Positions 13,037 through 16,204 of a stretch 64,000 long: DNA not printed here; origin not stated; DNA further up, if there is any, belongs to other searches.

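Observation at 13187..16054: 955-aa membrane protein fusing a sigma-54 AAA+ core lacking Walker B DE, an intact double-motif MshEN domain and a GspE ATPase lacking a canonical His box; no DNA-binding domain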

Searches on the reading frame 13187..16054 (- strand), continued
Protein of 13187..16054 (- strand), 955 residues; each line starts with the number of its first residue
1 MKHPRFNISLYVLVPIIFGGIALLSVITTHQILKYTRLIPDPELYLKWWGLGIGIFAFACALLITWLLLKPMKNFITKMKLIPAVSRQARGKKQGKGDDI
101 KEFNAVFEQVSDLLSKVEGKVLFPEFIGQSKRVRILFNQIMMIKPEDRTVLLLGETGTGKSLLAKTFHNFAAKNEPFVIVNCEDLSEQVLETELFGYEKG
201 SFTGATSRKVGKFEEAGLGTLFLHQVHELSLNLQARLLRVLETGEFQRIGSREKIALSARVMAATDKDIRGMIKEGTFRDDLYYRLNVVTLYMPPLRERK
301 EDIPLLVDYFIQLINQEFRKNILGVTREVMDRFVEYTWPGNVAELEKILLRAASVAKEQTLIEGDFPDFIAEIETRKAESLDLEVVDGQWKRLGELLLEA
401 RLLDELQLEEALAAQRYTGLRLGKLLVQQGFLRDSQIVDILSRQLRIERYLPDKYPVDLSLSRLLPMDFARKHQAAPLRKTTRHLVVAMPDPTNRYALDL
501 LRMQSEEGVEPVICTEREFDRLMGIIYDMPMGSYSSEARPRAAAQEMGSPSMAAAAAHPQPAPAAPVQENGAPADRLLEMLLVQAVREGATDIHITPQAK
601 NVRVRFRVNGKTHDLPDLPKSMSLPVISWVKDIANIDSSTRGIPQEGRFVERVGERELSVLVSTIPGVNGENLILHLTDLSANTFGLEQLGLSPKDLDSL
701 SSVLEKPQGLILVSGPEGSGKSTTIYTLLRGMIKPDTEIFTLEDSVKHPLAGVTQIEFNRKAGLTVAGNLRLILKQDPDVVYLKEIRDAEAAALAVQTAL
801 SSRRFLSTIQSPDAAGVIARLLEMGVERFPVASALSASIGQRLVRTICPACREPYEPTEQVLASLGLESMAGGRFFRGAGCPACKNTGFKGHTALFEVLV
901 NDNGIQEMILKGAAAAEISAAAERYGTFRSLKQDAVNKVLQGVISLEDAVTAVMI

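Call 11: find_encoding_contigs(protein=P0030, flank=10000, max_places=3)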
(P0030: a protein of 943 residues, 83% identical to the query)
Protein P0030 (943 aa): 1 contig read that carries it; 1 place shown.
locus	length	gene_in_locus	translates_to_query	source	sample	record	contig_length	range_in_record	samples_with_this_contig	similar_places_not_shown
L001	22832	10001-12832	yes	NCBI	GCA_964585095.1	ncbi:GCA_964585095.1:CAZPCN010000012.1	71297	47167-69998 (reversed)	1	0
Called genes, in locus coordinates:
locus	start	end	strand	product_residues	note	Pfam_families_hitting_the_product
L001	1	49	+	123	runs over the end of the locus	PF04126:Cyclophil_like, PF18050:Cyclophil_like2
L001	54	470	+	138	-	PF13441:Gly-zipper_YMGG (weak), PF13436:Gly-zipper_OmpA (weak)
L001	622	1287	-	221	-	PF00753:Lactamase_B, PF19583:ODP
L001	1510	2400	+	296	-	PF00892:EamA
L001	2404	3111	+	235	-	PF00037:Fer4 (faint), PF13484:Fer4_16 (weak)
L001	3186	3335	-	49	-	-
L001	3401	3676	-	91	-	-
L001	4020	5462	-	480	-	PF01139:RtcB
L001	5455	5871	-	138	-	PF01951:Archease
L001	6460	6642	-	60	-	-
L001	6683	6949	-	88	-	PF11746:DUF3303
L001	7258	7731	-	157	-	PF13511:DUF4124, PF00462:Glutaredoxin, PF13417:GST_N_3 (weak), PF13409:GST_N_2 (weak)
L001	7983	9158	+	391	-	PF21710:Spt6_S1 (faint), PF00575:S1 (weak), PF13509:S1_2 (faint), PF00575:S1, PF23459:S1_RRP5 (weak)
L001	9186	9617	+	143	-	-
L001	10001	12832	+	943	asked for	PF00005:ABC_tran (faint), PF00158:Sigma54_activat, PF06745:ATPase (faint), PF13173:AAA_14 (faint), PF14532:Sigma54_activ_2, PF25601:AAA_lid_14, PF05157:MshEN, PF00437:T2SSE, +6 more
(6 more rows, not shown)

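Call 12: find_encoding_contigs(protein=P0045, flank=10000, max_places=3)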
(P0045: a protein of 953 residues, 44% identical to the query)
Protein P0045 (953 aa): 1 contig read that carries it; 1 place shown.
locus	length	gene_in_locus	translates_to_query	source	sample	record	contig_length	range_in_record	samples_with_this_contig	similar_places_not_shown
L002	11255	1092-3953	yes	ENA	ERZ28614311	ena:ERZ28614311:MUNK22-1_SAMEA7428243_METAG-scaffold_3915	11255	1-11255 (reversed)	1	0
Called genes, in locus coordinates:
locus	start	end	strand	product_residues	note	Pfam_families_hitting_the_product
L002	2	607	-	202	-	?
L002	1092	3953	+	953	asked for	PF00158:Sigma54_activat, PF14532:Sigma54_activ_2, PF07728:AAA_5, PF25601:AAA_lid_14, PF05157:MshEN, PF00437:T2SSE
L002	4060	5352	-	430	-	PF01553:Acyltransferase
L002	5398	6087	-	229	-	PF13353:Fer4_12, PF04055:Radical_SAM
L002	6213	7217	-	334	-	PF00756:Esterase (weak), PF10503:Esterase_PHB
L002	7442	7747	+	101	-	PF13499:EF-hand_7 (faint), PF13405:EF-hand_6 (faint), PF00036:EF-hand_1 (faint), PF13202:EF-hand_5 (faint)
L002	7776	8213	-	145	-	PF13291:ACT_4 (faint), PF19571:ACT_8, PF01842:ACT, PF22629:ACT_AHAS_ss (faint), PF01842:ACT (weak)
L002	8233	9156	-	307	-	PF01515:PTA_PTB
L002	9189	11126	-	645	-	PF00724:Oxidored_FMN, PF01266:DAO (faint), PF13434:Lys_Orn_oxgnase (faint), PF03486:HI0933_like (weak), PF07992:Pyr_redox_2, PF13450:NAD_binding_8 (weak), PF13738:Pyr_redox_3, PF00070:Pyr_redox, +1 more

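Call 26: search_protein_representatives(protein=window:13187-16054:-)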
Query: 955 residues. Proteins with E-value up to 0.001 (for the whole library): 218563; up to 1e-10: 158677; up to 1e-30: 81191. The best 150 are listed.
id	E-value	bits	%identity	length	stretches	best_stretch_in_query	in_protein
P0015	0.0e+00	1933.5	91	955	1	1-955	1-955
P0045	5.2e-260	882.0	45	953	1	4-955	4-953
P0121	5.3e-143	494.8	33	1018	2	453-949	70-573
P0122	1.1e-140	487.2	44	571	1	390-955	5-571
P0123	2.7e-137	475.9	36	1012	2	577-950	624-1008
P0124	6.3e-129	448.2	33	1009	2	572-953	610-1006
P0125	4.4e-127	442.1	36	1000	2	577-951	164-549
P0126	2.4e-126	439.7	34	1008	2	462-949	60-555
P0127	2.5e-125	436.3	36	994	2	575-951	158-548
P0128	1.3e-124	434.0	37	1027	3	123-365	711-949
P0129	2.4e-124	433.1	34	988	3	392-953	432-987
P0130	3.9e-121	422.4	35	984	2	573-949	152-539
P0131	3.4e-120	419.3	37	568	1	395-952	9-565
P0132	1.4e-119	417.3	32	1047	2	579-949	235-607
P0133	2.4e-118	413.2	31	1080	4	391-952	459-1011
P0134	1.5e-113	397.4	36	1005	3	453-950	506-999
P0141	1.1e-110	387.9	36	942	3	104-373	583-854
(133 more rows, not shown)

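Call 27: search_protein_families(library=pfam, proteins=[P0121, P0123, P0124, P0125, P0126, P0128, P0129, P0134, P0141], max_evalue=1e-8)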
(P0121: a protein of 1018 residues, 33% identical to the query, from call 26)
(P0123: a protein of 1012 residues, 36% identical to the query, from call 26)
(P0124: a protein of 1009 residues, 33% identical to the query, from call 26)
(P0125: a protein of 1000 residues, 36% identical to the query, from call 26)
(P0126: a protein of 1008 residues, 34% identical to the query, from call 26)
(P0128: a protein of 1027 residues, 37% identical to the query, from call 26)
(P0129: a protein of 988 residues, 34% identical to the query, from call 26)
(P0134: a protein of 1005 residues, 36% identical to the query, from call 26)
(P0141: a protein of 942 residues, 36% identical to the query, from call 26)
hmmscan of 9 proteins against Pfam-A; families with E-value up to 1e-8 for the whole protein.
P0121 (1018 aa): 2 families
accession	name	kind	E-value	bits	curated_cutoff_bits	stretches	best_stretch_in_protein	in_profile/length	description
PF00437.27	T2SSE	-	8.9e-240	795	24.9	2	183-575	4-370/370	Type II/IV secretion system protein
PF25199.1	nSTAND_NTPase5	-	1.2e-09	38.6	34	0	314-381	34-103/145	Novel STAND NTPase 5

P0123 (1012 aa): 3 families
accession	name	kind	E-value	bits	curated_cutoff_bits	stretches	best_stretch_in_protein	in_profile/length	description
PF00437.27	T2SSE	-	1.5e-230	764.7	24.9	2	178-568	7-370/370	Type II/IV secretion system protein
PF25199.1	nSTAND_NTPase5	-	1e-09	38.8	34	0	750-798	36-85/145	Novel STAND NTPase 5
PF13401.12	AAA_22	-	4.1e-09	37.3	27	0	753-791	3-41/130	AAA domain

P0124 (1009 aa): 1 family
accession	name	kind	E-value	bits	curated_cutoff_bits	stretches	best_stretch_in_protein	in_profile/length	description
PF00437.27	T2SSE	-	9.3e-225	745.6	24.9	2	167-559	11-370/370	Type II/IV secretion system protein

P0125 (1000 aa): 3 families
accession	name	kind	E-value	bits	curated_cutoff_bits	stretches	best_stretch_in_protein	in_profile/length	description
PF00437.27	T2SSE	-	4.8e-229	759.7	24.9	2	160-549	7-370/370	Type II/IV secretion system protein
PF05157.20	MshEN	-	3.3e-10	40.2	23.1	1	34-116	1-83/90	MshEN domain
PF13173.12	AAA_14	-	6.9e-09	36.2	27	0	297-388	4-86/129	AAA domain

P0126 (1008 aa): 3 families
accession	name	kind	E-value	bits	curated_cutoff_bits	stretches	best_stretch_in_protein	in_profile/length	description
PF00437.27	T2SSE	-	7.9e-218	722.8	24.9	2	167-557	6-370/370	Type II/IV secretion system protein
PF13401.12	AAA_22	-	9.9e-10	39.3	27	0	750-798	4-52/130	AAA domain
PF25199.1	nSTAND_NTPase5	-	9.9e-09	35.6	34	0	740-794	29-85/145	Novel STAND NTPase 5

P0128 (1027 aa): 8 families
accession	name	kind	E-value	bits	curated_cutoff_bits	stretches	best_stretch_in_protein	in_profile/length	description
PF00158.32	Sigma54_activat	-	5.9e-163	537.4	20.2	3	715-880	2-167/168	Sigma-54 interaction domain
PF14532.12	Sigma54_activ_2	-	1.9e-71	239.2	25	3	431-601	1-138/138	Sigma-54 interaction domain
PF16697.10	Yop-YscD_cpl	-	5.7e-29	100.7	33.2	2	330-407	8-87/94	Inner membrane component of T3SS, cytoplasmic domain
PF00498.31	FHA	-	2.6e-25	89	20.7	2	341-404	1-67/67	FHA domain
PF25601.1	AAA_lid_14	-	1.1e-23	83.3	27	1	886-947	1-66/87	AAA+ ATPase lid domain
PF07724.20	AAA_2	-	5.9e-21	75.6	27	0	735-849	3-115/166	AAA domain (Cdc48 subfamily)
PF07728.20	AAA_5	-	2e-16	60.7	22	0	738-856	2-123/139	AAA domain (dynein-related subfamily)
PF00004.35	AAA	-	2.8e-15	57.3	21.2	0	454-589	1-129/131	ATPase family associated with various cellular activities (AAA)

P0129 (988 aa): 2 families
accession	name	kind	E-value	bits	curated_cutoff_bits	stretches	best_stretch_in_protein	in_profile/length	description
PF00437.27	T2SSE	-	4.1e-142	473.7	24.9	1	600-985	3-370/370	Type II/IV secretion system protein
PF05157.20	MshEN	-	3.4e-57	190.8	23.1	3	485-569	1-86/90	MshEN domain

P0134 (1005 aa): 2 families
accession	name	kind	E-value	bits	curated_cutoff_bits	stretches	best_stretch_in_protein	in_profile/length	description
PF00437.27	T2SSE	-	1.6e-138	461.9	24.9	1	610-1000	2-370/370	Type II/IV secretion system protein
PF05157.20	MshEN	-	1.4e-62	208.1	23.1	3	497-584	1-88/90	MshEN domain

P0141 (942 aa): 7 families
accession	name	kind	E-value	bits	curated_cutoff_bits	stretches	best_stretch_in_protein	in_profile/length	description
PF00158.32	Sigma54_activat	-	6.4e-155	511.2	20.2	3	607-773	2-167/168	Sigma-54 interaction domain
PF14532.12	Sigma54_activ_2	-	5.8e-59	198.7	25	3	607-778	1-138/138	Sigma-54 interaction domain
PF25601.1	AAA_lid_14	-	3.8e-45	152.1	27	2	779-849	1-71/87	AAA+ ATPase lid domain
PF07728.20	AAA_5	-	2.1e-17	63.9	22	0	630-749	1-123/139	AAA domain (dynein-related subfamily)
PF07724.20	AAA_2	-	1.5e-13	51.6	27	0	55-173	4-130/166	AAA domain (Cdc48 subfamily)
PF00004.35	AAA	-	1.6e-13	51.7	21.2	0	57-185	1-129/131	ATPase family associated with various cellular activities (AAA)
PF01078.27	Mg_chelatase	-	6.2e-09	36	20.3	0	686-732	93-139/207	Magnesium chelatase, subunit ChlI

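Call 31: find_related_loci(query=A1, collection=genome_contigs, flank=10000)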
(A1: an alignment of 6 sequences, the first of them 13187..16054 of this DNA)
Query A1 (955 aa) in genome_contigs; peptide patterns used: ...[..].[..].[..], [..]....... (x = any residue, [..] = any of these).
600 stretches matched a pattern (row limit reached: there are more); 597 encode a relative of the query (tblastn E <= 1e-3); the best 80 are kept; 80 distinct loci.
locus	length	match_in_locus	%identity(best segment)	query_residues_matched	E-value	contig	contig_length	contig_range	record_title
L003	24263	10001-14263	45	1-954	5e-154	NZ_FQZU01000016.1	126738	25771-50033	Desulfatibacillum alkenivorans DSM 16219, whole genome shotgun sequence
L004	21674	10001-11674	39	391-955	5e-118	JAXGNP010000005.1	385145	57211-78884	MAG: Syntrophorhabdus sp. isolate AnMBR.bin259 bin259_5, whole genome shotgun sequence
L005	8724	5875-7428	31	424-950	3e-78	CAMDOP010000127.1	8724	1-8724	MAG: Crenothrix polyspora isolate TrH-03may19-164 genome assembly, contig: TrH-03may19-C17389, whole genome shotgun sequ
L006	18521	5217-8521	30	136-942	3e-75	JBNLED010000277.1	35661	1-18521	MAG: Polyangia bacterium isolate C1C2.bin.34.orig k141_1005518, whole genome shotgun sequence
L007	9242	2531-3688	35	562-948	3e-70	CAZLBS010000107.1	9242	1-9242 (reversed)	MAG TPA_asm: uncultured Nitrospiraceae bacterium isolate SRP141376_co5_441 genome assembly, contig: NODE_18250_length_92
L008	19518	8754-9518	45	102-367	5e-67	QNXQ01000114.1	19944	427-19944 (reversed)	MAG: Aquifex sp. isolate MAG 11 Ga0232635_1000370, whole genome shotgun sequence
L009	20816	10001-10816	44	102-372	1e-66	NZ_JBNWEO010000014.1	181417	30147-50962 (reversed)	Neobacillus sp. SM06 contig_9, whole genome shotgun sequence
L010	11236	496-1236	45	126-371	4e-65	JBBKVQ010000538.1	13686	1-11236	MAG: Bradymonadaceae bacterium isolate metabat_bins.54 k119_2474776, whole genome shotgun sequence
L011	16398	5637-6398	46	122-374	3e-65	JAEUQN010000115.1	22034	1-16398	MAG: Blastocatellia bacterium isolate new MAG-252 NODE_115_length_22034_cov_4.649816, whole genome shotgun sequence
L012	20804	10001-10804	42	98-365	5e-65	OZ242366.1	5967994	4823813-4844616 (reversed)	MAG: Bryobacterales bacterium isolate f0b9ad3e-bf3f-4545-832f-1a66c2db78ab genome assembly, chromosome: 1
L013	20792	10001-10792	43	109-379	6e-65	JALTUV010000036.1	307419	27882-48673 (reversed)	MAG: Hydrogenothermaceae bacterium isolate S141_maxbin2_scaf2bin.009 S141_NODE_5_length_307419_cov_98.304883, whole geno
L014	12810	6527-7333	42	98-368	2e-64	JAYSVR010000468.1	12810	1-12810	MAG: Acidobacteriota bacterium isolate GFS_12827 GFS_12827_467, whole genome shotgun sequence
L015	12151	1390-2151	48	123-375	3e-64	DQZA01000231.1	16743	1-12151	MAG TPA_asm: Desulfobacteraceae bacterium isolate HyVt-17 Ga0136651_10000876, whole genome shotgun sequence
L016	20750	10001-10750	45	123-372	3e-64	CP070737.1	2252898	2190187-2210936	MAG: Nitrospiraceae bacterium isolate bin398 chromosome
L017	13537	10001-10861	43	100-388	3e-64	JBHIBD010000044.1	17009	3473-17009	MAG: Candidatus Brocadiales bacterium isolate K_2_bin.28 NODE_1564_length_17009_cov_13.190869, whole genome shotgun sequ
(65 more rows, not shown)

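Call 37: find_encoding_contigs(protein=P0046, flank=10000, max_places=3)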
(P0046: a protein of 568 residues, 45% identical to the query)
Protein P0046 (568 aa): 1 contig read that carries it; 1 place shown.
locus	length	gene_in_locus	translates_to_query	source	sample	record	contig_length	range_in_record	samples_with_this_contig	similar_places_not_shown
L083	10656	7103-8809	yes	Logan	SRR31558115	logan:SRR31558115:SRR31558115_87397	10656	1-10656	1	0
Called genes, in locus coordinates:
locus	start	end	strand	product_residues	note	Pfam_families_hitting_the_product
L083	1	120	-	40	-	?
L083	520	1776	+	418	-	PF00437:T2SSE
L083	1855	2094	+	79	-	PF12728:HTH_17 (weak), PF00376:MerR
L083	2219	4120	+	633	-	PF11104:PilM_2 (weak)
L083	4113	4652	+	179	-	-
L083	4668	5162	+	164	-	PF16537:T2SSB (weak)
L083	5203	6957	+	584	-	PF21305:type_II_gspD_N0 (weak), PF07660:STN (weak), PF03958:Secretin_N, PF00263:Secretin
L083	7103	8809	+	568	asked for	PF05157:MshEN, PF00437:T2SSE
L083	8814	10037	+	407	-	PF28597:T2SSF_N, PF00482:T2SSF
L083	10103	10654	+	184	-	?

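Call 38: find_encoding_contigs(protein=P0043, flank=10000, max_places=2)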
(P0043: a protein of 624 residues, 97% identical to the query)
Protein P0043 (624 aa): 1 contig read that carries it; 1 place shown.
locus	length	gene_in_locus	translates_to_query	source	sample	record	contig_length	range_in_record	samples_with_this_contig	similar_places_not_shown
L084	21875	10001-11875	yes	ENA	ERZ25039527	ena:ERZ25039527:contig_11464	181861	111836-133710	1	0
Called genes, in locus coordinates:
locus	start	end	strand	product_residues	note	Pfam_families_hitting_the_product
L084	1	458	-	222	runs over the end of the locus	PF00196:GerE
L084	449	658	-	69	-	-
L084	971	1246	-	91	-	-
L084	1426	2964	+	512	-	-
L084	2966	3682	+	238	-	-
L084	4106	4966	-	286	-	PF01139:RtcB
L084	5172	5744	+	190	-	-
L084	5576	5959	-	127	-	PF01951:Archease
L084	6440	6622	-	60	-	-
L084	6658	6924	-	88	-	PF11746:DUF3303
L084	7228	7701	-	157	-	PF13511:DUF4124, PF00462:Glutaredoxin, PF13417:GST_N_3 (weak), PF13409:GST_N_2 (weak)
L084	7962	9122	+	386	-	PF21710:Spt6_S1 (faint), PF13509:S1_2 (faint), PF00575:S1, PF23459:S1_RRP5 (weak), PF00575:S1, PF23459:S1_RRP5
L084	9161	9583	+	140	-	PF01906:YbjQ_1 (faint)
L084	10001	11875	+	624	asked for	PF00158:Sigma54_activat, PF14532:Sigma54_activ_2, PF07728:AAA_5 (weak), PF25601:AAA_lid_14, PF05157:MshEN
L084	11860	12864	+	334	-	PF00437:T2SSE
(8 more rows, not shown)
